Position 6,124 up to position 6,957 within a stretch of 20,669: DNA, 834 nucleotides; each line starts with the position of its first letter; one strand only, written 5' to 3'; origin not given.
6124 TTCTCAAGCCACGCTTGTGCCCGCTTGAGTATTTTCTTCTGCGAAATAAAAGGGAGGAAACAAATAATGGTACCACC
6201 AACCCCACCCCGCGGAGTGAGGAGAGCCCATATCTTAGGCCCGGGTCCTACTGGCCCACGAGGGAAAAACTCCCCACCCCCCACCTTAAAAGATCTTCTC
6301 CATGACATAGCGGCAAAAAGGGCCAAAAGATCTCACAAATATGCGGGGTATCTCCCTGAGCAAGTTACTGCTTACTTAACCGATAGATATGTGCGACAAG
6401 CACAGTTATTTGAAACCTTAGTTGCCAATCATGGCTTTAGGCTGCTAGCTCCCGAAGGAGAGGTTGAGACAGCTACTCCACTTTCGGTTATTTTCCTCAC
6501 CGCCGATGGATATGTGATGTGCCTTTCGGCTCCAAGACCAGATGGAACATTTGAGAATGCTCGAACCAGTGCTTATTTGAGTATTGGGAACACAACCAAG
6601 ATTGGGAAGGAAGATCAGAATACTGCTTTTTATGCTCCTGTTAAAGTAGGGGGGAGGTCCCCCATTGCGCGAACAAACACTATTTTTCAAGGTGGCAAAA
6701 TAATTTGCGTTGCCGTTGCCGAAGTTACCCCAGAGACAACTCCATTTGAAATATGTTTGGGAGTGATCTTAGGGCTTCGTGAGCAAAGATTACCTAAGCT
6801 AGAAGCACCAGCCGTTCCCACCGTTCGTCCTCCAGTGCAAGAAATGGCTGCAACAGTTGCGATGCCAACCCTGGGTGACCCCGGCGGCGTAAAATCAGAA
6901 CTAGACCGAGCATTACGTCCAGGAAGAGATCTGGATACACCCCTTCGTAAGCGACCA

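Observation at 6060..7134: Compositionally foreign 313-aa Pro/Arg-rich protein wired to the same promoter motif and bracketed by hairpin elements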

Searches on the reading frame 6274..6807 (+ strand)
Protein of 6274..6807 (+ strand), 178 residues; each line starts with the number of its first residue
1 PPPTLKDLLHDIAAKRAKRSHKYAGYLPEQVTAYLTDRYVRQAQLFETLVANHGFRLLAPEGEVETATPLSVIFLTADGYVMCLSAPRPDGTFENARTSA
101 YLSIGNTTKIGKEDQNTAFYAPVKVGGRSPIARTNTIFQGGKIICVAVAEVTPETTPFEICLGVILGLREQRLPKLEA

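Call 43: predict_structure(protein=window:6274-6807:+)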
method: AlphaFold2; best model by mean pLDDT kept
length: 178 residues; sequences in the alignment: 1
mean_pLDDT: 39.9   pTM: 0.31
mean pLDDT of the five models: 39.9, 39.8, 37.1, 37.1, 35.1
residues with pLDDT >= 90: 0; 70-90: 0; 50-70: 18; < 50: 160
segments of 3 or more residues with pLDDT < 50: 1-13, 16-28, 30-32, 34-148, 169-178
pLDDT, mean of each block of 10 residues (from residue 1): 40 45 43 44 45 31 34 44 41 32 27 34 36 37 44 51 51 36
secondary structure, 60 per line:
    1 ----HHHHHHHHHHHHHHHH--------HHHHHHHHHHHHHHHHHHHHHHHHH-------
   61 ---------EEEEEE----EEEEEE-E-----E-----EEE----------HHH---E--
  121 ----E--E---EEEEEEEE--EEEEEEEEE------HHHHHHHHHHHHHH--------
elements in order: H5-20 H29-53 E70-75 E80-85 E99-101 E132-139 E142-150 H157-170

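Call 73: search_protein_families(library=pfam, proteins=[window:6328-6798:+], max_evalue=10)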
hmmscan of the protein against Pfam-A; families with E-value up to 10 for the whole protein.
seq(157 aa): 0 families
